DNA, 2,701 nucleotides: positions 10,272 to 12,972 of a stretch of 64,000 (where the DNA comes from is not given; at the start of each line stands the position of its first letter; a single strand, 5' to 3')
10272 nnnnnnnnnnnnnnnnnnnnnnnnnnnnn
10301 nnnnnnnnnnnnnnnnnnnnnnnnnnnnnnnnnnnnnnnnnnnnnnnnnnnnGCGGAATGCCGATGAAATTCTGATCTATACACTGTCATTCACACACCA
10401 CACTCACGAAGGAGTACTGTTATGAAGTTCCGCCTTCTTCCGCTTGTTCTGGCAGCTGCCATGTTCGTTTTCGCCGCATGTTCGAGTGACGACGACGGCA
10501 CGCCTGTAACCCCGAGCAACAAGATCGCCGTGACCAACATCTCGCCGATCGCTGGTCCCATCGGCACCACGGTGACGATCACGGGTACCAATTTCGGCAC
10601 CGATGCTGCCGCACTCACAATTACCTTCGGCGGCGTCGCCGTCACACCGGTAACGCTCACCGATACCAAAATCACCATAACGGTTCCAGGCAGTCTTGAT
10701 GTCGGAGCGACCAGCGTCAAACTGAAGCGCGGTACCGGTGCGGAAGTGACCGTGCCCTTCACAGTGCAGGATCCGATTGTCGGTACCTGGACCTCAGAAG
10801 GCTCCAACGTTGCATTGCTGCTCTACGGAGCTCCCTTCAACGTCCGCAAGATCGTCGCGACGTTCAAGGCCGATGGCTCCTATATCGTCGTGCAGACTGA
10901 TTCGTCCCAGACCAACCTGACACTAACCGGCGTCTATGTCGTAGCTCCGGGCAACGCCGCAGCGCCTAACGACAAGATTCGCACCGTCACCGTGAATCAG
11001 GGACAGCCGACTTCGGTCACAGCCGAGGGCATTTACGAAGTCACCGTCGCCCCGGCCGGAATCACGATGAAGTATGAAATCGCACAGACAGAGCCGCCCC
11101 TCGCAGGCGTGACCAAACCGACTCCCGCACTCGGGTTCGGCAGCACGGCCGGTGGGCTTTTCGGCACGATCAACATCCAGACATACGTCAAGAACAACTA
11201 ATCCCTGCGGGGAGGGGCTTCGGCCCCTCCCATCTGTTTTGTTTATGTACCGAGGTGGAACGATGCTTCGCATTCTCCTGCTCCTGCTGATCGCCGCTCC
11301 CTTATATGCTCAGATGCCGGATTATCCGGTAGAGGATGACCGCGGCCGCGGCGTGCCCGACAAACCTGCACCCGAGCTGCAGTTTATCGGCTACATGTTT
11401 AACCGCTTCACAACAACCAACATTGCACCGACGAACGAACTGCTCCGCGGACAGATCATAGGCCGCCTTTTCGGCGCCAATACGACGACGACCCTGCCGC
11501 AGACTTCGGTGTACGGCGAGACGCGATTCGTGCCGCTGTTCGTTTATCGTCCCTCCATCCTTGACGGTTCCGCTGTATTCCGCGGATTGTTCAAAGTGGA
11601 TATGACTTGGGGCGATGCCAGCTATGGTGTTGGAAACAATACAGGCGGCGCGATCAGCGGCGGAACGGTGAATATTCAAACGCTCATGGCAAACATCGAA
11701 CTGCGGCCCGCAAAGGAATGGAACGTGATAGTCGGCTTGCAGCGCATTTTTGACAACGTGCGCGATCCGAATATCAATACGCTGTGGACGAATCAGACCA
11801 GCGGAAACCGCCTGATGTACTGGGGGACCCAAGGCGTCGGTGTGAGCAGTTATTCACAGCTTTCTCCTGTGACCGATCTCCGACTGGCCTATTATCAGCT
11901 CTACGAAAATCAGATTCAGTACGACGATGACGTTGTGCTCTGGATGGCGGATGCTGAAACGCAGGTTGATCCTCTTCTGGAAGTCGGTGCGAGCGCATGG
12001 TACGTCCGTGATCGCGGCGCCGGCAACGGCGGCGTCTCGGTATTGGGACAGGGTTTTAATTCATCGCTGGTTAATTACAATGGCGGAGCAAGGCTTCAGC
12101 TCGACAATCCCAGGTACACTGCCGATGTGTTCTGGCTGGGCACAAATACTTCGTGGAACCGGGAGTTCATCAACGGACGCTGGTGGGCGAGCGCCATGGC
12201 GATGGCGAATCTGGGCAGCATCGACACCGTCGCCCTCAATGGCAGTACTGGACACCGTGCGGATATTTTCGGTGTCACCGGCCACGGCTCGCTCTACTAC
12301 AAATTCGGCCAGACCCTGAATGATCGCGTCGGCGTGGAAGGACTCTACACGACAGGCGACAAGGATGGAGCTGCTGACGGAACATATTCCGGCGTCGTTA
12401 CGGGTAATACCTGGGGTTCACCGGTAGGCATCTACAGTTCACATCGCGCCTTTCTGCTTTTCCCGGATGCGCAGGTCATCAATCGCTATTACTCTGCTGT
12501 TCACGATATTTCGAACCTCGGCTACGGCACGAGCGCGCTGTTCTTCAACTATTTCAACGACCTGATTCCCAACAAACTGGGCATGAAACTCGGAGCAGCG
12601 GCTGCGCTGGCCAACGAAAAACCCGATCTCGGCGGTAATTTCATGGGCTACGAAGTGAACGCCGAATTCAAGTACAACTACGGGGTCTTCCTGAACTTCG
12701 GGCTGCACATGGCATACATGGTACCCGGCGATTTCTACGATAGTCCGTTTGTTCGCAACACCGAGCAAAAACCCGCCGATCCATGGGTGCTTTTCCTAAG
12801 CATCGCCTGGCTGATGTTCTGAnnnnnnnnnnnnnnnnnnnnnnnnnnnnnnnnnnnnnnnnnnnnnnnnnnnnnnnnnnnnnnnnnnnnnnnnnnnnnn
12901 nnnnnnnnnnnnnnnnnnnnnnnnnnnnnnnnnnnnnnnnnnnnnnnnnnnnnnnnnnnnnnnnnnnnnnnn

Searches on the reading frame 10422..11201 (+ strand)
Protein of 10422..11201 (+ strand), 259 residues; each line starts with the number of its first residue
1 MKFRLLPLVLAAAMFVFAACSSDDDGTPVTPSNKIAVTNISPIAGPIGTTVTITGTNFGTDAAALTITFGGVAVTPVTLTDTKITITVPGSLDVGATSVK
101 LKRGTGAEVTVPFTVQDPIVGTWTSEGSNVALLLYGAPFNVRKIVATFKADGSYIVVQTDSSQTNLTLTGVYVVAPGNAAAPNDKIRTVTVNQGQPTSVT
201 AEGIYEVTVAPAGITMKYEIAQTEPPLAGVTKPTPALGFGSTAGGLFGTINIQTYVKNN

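Call 3: search_protein_families(library=pfam, proteins=[window:10422-11201:+])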
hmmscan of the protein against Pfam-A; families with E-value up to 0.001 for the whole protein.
window:10422-11201:+ (259 aa): 1 family
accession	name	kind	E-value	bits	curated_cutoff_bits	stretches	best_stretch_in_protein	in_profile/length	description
PF01833.30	TIG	-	8.9e-13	48.5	20.9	1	37-109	3-78/84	IPT/TIG domain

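Call 4: search_protein_families(library=ncbifam, proteins=[window:10422-11201:+])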
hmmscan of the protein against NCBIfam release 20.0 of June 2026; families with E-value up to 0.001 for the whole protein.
window:10422-11201:+ (259 aa): 1 family
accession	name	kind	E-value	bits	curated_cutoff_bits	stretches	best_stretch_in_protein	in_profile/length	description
NF047769.1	LIC10067_lipo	equivalog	2.2e-05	23.8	200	1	33-100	35-111/239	LIC10067 family putative lipoprotein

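Call 21: search_protein_families(library=ncbifam, proteins=[window:10422-11201:+], max_evalue=0.01)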
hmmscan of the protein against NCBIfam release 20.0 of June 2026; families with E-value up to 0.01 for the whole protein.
window:10422-11201:+ (259 aa): 2 families
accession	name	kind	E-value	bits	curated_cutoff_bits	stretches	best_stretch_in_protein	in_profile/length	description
NF047769.1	LIC10067_lipo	equivalog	2.2e-05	23.8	200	1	33-100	35-111/239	LIC10067 family putative lipoprotein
TIGR03437.1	Soli_cterm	paralog_domain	0.0035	17.1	29.05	1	48-204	15-174/225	Solibacter uncharacterized C-terminal domain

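Call 34: search_protein_families(library=pfam, proteins=[window:10422-11201:+], max_evalue=5)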
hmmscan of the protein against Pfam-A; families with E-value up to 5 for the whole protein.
window:10422-11201:+ (259 aa): 4 families
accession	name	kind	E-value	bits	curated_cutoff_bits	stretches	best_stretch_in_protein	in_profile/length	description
PF01833.30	TIG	-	8.9e-13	48.5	20.9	1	37-109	3-78/84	IPT/TIG domain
PF03785.20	Peptidase_C25_C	-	0.0027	18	25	2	21-60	33-73/79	Peptidase family C25, C terminal ig-like domain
PF21869.3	Dit-like_CBM2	-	0.086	12.6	27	1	16-61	45-90/228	Distal tail component, second carbohydrate binding domain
PF13157.11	Enas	-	0.58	10.6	22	1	115-213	12-94/112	Endospore appendages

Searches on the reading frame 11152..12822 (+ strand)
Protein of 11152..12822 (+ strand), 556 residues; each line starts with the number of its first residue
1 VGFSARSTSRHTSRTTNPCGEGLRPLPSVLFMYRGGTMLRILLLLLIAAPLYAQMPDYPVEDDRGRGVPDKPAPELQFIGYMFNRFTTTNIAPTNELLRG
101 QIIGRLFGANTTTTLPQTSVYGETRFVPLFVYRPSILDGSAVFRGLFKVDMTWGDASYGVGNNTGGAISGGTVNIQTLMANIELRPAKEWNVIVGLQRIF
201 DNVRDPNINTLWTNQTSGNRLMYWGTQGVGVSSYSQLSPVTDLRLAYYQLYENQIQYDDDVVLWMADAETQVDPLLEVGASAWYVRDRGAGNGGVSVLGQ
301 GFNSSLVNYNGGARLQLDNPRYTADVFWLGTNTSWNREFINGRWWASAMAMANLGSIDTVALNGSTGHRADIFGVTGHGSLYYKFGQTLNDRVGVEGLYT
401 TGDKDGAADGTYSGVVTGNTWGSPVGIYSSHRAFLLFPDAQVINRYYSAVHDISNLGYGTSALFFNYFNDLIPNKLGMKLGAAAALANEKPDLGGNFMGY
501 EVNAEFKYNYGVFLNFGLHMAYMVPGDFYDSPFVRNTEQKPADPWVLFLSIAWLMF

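Call 7: search_protein_families(library=pfam, proteins=[window:11152-12822:+], max_evalue=0.00001)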
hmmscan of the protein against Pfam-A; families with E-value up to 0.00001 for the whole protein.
window:11152-12822:+ (556 aa): 0 families

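Call 21: search_protein_families(library=ncbifam, proteins=[window:11260-12822:+], max_evalue=0.01)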
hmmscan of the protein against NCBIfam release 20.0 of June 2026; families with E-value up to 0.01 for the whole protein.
window:11260-12822:+ (520 aa): 0 families

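Call 34: search_protein_families(library=pfam, proteins=[window:11260-12822:+], max_evalue=5)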
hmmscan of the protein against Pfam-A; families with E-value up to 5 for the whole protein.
window:11260-12822:+ (520 aa): 0 families

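Call 35: find_homologous_proteins(query=window:11260-12822:+, max_evalue=0.00001)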
Query window:11260-12822:+ (520 aa): 502 proteins with E <= 0.00001 among 8000 candidates; the best 120 are listed.
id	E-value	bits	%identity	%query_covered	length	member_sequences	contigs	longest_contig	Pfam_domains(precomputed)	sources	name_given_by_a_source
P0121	0.0e+0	1117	92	97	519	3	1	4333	-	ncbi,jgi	ncbi:MAG: hypothetical protein WC824_12300 [Bacteroidota bacterium]|jgi:hypothetical protein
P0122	0.0e+0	1068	87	100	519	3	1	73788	-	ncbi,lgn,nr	ncbi:MAG: hypothetical protein IH600_03440 [Bacteroidetes bacterium]|nr:hypothetical protein [Bacter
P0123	0.0e+0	1021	83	100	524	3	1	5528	-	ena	-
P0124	0.0e+0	1016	83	100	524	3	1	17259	-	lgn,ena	-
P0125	0.0e+0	1015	82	100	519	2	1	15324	-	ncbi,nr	ncbi:MAG: hypothetical protein KFH87_03635 [Bacteroidetes bacterium]|nr:hypothetical protein [Bacter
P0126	1.1e-295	999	83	97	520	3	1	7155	-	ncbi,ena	-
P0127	1.3e-295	999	83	98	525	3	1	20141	-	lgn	-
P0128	1.1e-291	986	80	100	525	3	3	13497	-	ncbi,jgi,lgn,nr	ncbi:MAG: hypothetical protein RBU27_13190 [Bacteroidota bacterium]|jgi:hypothetical protein|nr:hypo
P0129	3.2e-290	981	82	96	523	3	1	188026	-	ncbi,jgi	-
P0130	5.6e-289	977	81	98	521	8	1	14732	-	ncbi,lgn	-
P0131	2.4e-287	972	80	99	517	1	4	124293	-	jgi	jgi:hypothetical protein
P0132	2.7e-287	972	80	97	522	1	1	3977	-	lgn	-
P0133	6.0e-287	971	80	98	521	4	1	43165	-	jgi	jgi:hypothetical protein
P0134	3.3e-283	958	78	99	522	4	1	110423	-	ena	-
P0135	1.2e-255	867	73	96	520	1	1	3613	-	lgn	-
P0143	2.8e-232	790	67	97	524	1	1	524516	-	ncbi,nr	ncbi:MAG: hypothetical protein SFU91_07270 [Chloroherpetonaceae bacterium]|nr:hypothetical protein [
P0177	1.3e-194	666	57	100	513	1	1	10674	PF13372.13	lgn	-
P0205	1.0e-191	656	57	95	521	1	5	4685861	-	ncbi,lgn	-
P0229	1.9e-188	645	55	100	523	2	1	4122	PF13372.13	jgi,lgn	-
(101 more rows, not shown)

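Call 37: find_encoding_contigs(protein=P0205, flank=9000, max_places=1)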
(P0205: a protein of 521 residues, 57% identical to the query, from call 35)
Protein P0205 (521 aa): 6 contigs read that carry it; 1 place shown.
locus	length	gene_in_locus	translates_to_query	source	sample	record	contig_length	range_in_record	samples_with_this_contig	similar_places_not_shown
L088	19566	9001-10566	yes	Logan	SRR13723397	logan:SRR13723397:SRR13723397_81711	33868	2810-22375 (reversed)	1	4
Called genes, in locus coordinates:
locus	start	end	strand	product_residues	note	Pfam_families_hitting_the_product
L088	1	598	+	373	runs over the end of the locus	PF00155:Aminotran_1_2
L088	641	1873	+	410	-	PF00278:Orn_DAP_Arg_deC, PF02784:Orn_Arg_deC_N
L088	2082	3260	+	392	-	PF00108:Thiolase_N, PF00109:ketoacyl-synt (weak), PF02803:Thiolase_C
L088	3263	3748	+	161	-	PF01047:MarR (faint)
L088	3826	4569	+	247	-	PF00106:adh_short, PF08659:KR, PF13561:adh_short_C2, PF23441:SDR (weak)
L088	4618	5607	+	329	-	PF08545:ACP_syn_III, PF08541:ACP_syn_III_C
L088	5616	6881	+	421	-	PF00083:Sugar_tr, PF03137:OATP (faint), PF07690:MFS_1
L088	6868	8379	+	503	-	PF00501:AMP-binding, PF13193:AMP-binding_C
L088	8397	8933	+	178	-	-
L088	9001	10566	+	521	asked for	-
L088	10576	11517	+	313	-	PF00561:Abhydrolase_1, PF03096:Ndr (faint), PF12146:Hydrolase_4, PF12697:Abhydrolase_6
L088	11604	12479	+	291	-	PF00561:Abhydrolase_1, PF03096:Ndr (faint), PF12146:Hydrolase_4, PF12697:Abhydrolase_6, PF06342:DUF1057 (weak)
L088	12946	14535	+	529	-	PF15902:Sortilin-Vps10 (faint), PF24316:Tli3 (faint), PF13088:BNR_2 (faint), PF02012:BNR (faint), PF18962:Por_Secre_tail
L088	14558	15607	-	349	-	PF00144:Beta-lactamase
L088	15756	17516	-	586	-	PF08497:Radical_SAM_N, PF04055:Radical_SAM, PF11842:DUF3362 (weak)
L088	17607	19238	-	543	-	PF00005:ABC_tran, PF02463:SMC_N (faint), PF13304:AAA_21 (faint), PF12848:ABC_tran_Xtn, PF00005:ABC_tran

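Call 38: find_encoding_contigs(protein=P0143, flank=9000, max_places=1)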
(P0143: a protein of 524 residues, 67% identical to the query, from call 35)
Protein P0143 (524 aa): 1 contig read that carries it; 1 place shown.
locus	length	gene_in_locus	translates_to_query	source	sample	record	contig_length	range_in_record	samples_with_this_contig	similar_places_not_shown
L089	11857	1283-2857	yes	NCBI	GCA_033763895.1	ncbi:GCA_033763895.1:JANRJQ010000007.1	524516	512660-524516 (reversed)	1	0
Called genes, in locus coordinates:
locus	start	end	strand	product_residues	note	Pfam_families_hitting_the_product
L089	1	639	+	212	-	PF00501:AMP-binding, PF13193:AMP-binding_C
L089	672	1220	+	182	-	-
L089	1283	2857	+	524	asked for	-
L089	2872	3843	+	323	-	PF00561:Abhydrolase_1, PF12146:Hydrolase_4, PF12697:Abhydrolase_6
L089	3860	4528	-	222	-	PF04299:FMN_bind_2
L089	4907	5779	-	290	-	PF00106:adh_short, PF01370:Epimerase, PF05368:NmrA (weak), PF08659:KR, PF13460:NAD_binding_10 (weak), PF13561:adh_short_C2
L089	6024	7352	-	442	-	PF03446:NAD_binding_2 (weak), PF03721:UDPG_MGDP_dh_N, PF00984:UDPG_MGDP_dh, PF03720:UDPG_MGDP_dh_C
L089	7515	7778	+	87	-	-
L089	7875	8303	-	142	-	PF05121:GvpK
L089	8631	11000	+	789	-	PF05226:CHASE2, PF00211:Guanylate_cyc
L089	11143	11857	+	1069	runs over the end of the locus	PF07494:Reg_prop (faint), PF07495:Y_Y_Y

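Call 45: predict_structure(alignment_id=A3)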
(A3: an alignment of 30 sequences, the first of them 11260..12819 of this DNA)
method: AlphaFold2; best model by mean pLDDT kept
length: 520 residues; sequences in the alignment: 30
mean_pLDDT: 72.0   pTM: 0.72
mean pLDDT of the five models: 72.0, 69.8, 67.6, 66.7, 62.6
residues with pLDDT >= 90: 35; 70-90: 301; 50-70: 84; < 50: 100
segments of 3 or more residues with pLDDT < 50: 14-33, 60-75, 125-130, 173-185, 257-259, 263-267, 273-277, 382-395, 402-415
pLDDT, mean of each block of 10 residues (from residue 1): 70 44 38 59 84 70 42 52 80 85 82 75 51 60 83 86 70 40 52 86 89 69 81 88 89 61 49 52 79 89 85 88 83 87 87 85 83 82 39 45 43 52 83 88 86 87 84 84 85 77 73 83
secondary structure, 60 per line:
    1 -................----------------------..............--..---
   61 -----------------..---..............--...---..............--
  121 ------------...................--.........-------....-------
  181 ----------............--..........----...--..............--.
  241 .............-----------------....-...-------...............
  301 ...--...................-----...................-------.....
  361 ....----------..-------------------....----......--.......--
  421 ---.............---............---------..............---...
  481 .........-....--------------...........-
elements in order: H2-17 E40-53 E83-96 E105-118 E133-151 E154-162 H170-173 E191-202 E205-214 E224-237 E240-253 H271-274 E286-303 E306-324 E330-348 E356-364 H396-399 H404-409 H412-418 E424-436 E440-451 E461-474 E478-489 H491-494 E509-519

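Call 47: fold_search(model_id=the predicted structure, library=pdb)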
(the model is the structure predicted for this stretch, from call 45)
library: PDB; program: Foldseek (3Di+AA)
matches with E <= 10: 872; with E <= 0.001: 325
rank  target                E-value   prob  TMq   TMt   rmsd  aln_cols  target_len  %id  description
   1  3rbh_A                1.1e-16  1.00  0.51  0.60   7.1       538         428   12  Structure of alginate export protein AlgE from Pseudomonas aeruginosa (released 2011-07-27)
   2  3rbh_C                2.8e-16  1.00  0.50  0.61   7.3       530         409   12  Structure of alginate export protein AlgE from Pseudomonas aeruginosa (released 2011-07-27)
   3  8q2o                  3.1e-16  1.00  0.50  0.56   8.3       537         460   13  Structure of alginate transporter AlgE from P. aeruginosa PAO1 by using Se-MAG for the the lipid cubic phase crystalliza (released 2024-05-15)
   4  3rbh_B                4.8e-16  1.00  0.51  0.60   7.3       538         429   12  Structure of alginate export protein AlgE from Pseudomonas aeruginosa (released 2011-07-27)
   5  4afk                  6.2e-16  1.00  0.51  0.60   7.8       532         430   13  In meso structure of alginate transporter, AlgE, from Pseudomonas aeruginosa, PAO1 (released 2013-02-06)
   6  3rbh_D                1.0e-15  1.00  0.50  0.61   7.3       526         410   13  Structure of alginate export protein AlgE from Pseudomonas aeruginosa (released 2011-07-27)
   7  4xnk                  1.1e-15  1.00  0.50  0.60   8.3       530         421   13  X-ray structure of AlgE1 (released 2015-06-03)
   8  5d5d                  1.5e-15  1.00  0.50  0.62   7.9       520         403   12  In meso in situ serial X-ray crystallography structure of AlgE at 100 K (released 2016-01-13)
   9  4azl_A                1.6e-15  1.00  0.50  0.60   7.9       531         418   13  In meso structure of alginate transporter, AlgE, from Pseudomoas aeruginosa, PAO1, crystal form 2. (released 2013-07-03)
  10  4azl_B                1.7e-15  1.00  0.50  0.60   7.7       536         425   13  In meso structure of alginate transporter, AlgE, from Pseudomoas aeruginosa, PAO1, crystal form 2. (released 2013-07-03)
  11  8pz4                  1.7e-15  1.00  0.51  0.56   8.1       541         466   12  Structure of alginate transporter, AlgE, solved at wavelength 2.755 A (released 2023-10-25)
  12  4xnl                  2.7e-15  1.00  0.50  0.59   7.8       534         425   13  X-ray structure of AlgE2 (released 2015-06-03)
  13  4b61_B                4.8e-15  1.00  0.49  0.56   7.8       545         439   13  In meso structure of alginate transporter, AlgE, from Pseudomoas aeruginosa, PAO1. Crystal form 3. (released 2013-07-17)
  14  7acg                  7.8e-15  1.00  0.50  0.56   8.0       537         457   12  In meso structure of the alginate exporter, AlgE, from Pseudomonas aeruginosa in 9.8 monoacylglycerol (released 2020-12-16)
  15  5iyu                  9.2e-15  1.00  0.51  0.60   8.2       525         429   13  AlgE_CIM (released 2017-04-05)
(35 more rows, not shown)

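Call 48: search_protein_families(library=ncbifam, proteins=[L088:3826-4569:+, L088:2082-3260:+, L088:11604-12479:+], max_evalue=1e-10)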
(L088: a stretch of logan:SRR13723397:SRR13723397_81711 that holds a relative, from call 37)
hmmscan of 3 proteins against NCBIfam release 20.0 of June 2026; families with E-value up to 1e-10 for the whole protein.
L088:3826-4569:+ (247 aa): 217 families (the best 25 are shown)
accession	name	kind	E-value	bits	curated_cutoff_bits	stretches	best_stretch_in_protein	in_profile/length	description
NF004198.0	PRK05653.1-3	equivalog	4.3e-93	311.3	296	1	2-245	3-246/248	3-oxoacyl-ACP reductase FabG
TIGR01830.1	3oxo_ACP_reduc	equivalog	2.2e-91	305.8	297.75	1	9-245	1-238/239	3-oxoacyl-[acyl-carrier-protein] reductase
NF004197.0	PRK05653.1-1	equivalog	8.8e-85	284.3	332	1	2-246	3-247/249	3-oxoacyl-ACP reductase FabG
TIGR01829.1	AcAcCoA_reduct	subfamily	5.6e-79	265.2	302.1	1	7-245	1-240/242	acetoacetyl-CoA reductase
NF009466.0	PRK12826.1-2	subfamily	1.1e-77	260.9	222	1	5-245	2-244/248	3-oxoacyl-ACP reductase FabG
NF009464.0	PRK12824.1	subfamily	4.4e-76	255.8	269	1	6-245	2-242/245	3-oxoacyl-ACP reductase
NF006072.0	PRK08217.1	subfamily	6.4e-72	242.4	298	1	4-245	3-251/253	3-ketoacyl-(acyl-carrier-protein) reductase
NF052558.1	MBtsdlDhBudC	equivalog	1.2e-70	238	270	1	5-245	2-241/250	meso-2,3-butanediol dehydrogenase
NF009468.0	PRK12826.1-4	equivalog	7.5e-70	235.5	318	1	1-246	2-248/256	SDR family oxidoreductase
NF009546.0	PRK12935.1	equivalog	1.5e-69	234.3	418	1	1-245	1-245/247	acetoacetyl-CoA reductase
NF005559.1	PRK07231.1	subfamily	4.9e-69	232.6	215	1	3-246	1-248/249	glucose 1-dehydrogenase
NF004199.0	PRK05653.1-4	equivalog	3.3e-68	229.9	301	1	4-246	3-246/247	3-oxoacyl-ACP reductase FabG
NF053542.1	FlxB_rubin_SDR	equivalog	1.2e-66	224.8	340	1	7-245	1-239/239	flexirubin biosynthesis SDR family reductase FlxB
NF004818.0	PRK06172.1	equivalog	1.2e-66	224.6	336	1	2-246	3-251/253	SDR family oxidoreductase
NF004200.0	PRK05653.1-5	equivalog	4.8e-66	222.8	273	1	7-246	3-242/242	3-oxoacyl-ACP reductase FabG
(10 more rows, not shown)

L088:2082-3260:+ (392 aa): 37 families (the best 25 are shown)
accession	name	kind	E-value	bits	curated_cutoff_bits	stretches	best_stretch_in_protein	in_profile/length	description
NF005404.0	PRK06954.1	subfamily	3e-142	474.3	687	1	2-388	7-394/397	acetyl-CoA C-acetyltransferase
NF006086.0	PRK08235.1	equivalog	4.3e-140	467.3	526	1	1-389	1-391/393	acetyl-CoA C-acetyltransferase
TIGR01930.1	AcCoA-C-Actrans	subfamily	5.1e-137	456.9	240.55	1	6-389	1-385/385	acetyl-CoA C-acyltransferase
NF004206.0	PRK05656.1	subfamily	3.2e-133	444.6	688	1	1-390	1-392/392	acetyl-CoA C-acetyltransferase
NF006552.0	PRK09051.1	subfamily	1.8e-115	386.4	565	1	2-390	4-394/395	beta-ketothiolase BktB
NF042999.1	bketothiol_BktB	equivalog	3.4e-110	369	725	1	2-390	3-393/394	beta-ketothiolase BktB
NF042967.1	AcCoAtase_PhaA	equivalog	1e-107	360.8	740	1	1-390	1-395/396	acetyl-CoA acetyltransferase PhaA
NF005152.0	PRK06633.1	equivalog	1.1e-107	360.1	675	1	2-388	3-389/392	acetyl-CoA C-acetyltransferase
NF004983.0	PRK06366.1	equivalog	2.5e-107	359.2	627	1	1-387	1-383/388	acetyl-CoA C-acetyltransferase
NF004853.0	PRK06205.1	subfamily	2.8e-106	355.9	551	1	1-391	1-403/404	acetyl-CoA C-acetyltransferase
NF006551.0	PRK09050.1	subfamily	3.6e-98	329.3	605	1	1-390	1-400/401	3-oxoadipyl-CoA thiolase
TIGR02430.1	pcaF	equivalog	9e-97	324.6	597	1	3-390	2-399/400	3-oxoadipyl-CoA thiolase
NF005077.0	PRK06504.1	subfamily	8.8e-90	301.6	590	1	1-390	1-389/390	acetyl-CoA C-acetyltransferase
NF005865.0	PRK07801.1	equivalog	1.6e-87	294.2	591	1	1-390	1-381/382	acetyl-CoA C-acetyltransferase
NF005890.0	PRK07851.1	equivalog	2.9e-87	293.3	580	1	1-390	1-404/406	acetyl-CoA C-acetyltransferase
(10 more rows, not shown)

L088:11604-12479:+ (291 aa): 19 families
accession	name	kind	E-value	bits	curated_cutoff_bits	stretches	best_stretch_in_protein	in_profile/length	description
NF011457.0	PRK14875.1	equivalog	1e-33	116.9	307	1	20-289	119-369/372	acetoin dehydrogenase dihydrolipoyllysine-residue acetyltransferase subunit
NF050089.1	i_nPHAscl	equivalog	1.6e-31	109.4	300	1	16-146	2-130/288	intracellular short-chain-length polyhydroxyalkanoate depolymerase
NF045632.1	hydroxlase_HsaD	equivalog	5e-26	91.3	400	1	19-289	21-288/290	4,5:9,10-diseco-3-hydroxy-5,9,17-trioxoandrosta-1(10),2-diene-4-oate hydrolase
TIGR03695.1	menH_SHCHC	equivalog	1.2e-24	87.2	208.55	1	35-289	3-251/252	2-succinyl-6-hydroxy-2,4-cyclohexadiene-1-carboxylate synthase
NF051488.1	bifunc_PcaDC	exception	5.2e-24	85.1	390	1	29-289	8-250/375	bifunctional 3-oxoadipate enol-lactonase/4-carboxymuconolactone decarboxylase PcaDC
TIGR03343.1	biphenyl_bphD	equivalog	3.5e-22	78.9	462.15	1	42-280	42-271/282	2-hydroxy-6-oxo-6-phenylhexa-2,4-dienoate hydrolase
TIGR02427.1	protocat_pcaD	equivalog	7.7e-20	71.3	255.85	1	23-289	2-250/251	3-oxoadipate enol-lactonase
NF002938.0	PRK03592.1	equivalog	2.7e-19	69.6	241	1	20-131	19-127/298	haloalkane dehalogenase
TIGR01738.1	bioH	equivalog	4.4e-19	69.1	206.95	1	36-271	6-227/245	pimeloyl-ACP methyl ester esterase BioH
NF002043.0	PRK00870.1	subfamily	2e-17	63.6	265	1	7-130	18-145/302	haloalkane dehalogenase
TIGR03056.1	bchO_mg_che_rel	equivalog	9.6e-17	60.9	172.55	1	27-141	22-135/278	alpha/beta fold hydrolase BchO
NF052614.1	AB_fold_OlsI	equivalog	4.5e-16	59.2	385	1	80-290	68-256/272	ornithine lipid biosynthesis O-acyltransferase OlsI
NF058580.1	lipase_V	equivalog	1.6e-15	57.4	300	1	19-138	11-122/230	EstV family lipase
TIGR03611.1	RutD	equivalog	1.6e-15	57.2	238.5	1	31-131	10-111/258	pyrimidine utilization protein D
NF051487.1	bifunc_PcaCD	exception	3.9e-15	55.9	430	1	30-289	168-411/413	bifunctional 4-carboxymuconolactone decarboxylase/3-oxoadipate enol-lactonase PcaCD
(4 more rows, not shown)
